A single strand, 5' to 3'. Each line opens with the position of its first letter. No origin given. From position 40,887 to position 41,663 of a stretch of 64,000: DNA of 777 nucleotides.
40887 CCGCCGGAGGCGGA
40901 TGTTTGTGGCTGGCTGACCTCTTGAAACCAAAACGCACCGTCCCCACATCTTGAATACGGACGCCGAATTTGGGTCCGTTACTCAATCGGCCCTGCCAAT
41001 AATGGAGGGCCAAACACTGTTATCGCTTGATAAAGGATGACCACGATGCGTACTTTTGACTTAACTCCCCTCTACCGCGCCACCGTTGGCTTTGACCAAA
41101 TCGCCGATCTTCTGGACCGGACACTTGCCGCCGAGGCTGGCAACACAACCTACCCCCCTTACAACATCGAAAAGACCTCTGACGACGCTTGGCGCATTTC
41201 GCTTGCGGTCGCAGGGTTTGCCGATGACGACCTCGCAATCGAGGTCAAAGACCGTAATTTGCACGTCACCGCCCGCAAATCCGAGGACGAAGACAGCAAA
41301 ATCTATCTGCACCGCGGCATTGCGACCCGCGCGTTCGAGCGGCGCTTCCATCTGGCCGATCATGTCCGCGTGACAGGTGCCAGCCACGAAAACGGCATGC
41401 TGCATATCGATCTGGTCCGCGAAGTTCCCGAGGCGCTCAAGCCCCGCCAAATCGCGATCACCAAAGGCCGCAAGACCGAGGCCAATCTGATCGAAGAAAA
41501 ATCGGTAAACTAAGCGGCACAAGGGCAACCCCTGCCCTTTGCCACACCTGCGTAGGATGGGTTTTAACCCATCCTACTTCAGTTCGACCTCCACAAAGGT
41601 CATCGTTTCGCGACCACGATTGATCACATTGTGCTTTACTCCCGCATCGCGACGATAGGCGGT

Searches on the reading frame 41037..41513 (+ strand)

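Call 106: search_protein_families(library=pfam, proteins=[window:41037-41513:+], max_evalue=0.01)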
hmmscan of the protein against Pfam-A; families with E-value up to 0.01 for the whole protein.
window:41037-41513:+ (158 aa): 1 family
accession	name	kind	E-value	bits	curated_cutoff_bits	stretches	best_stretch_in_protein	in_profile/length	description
PF00011.27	HSP20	-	4.1e-18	65.8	20.8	1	46-142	3-102/102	Hsp20/alpha crystallin family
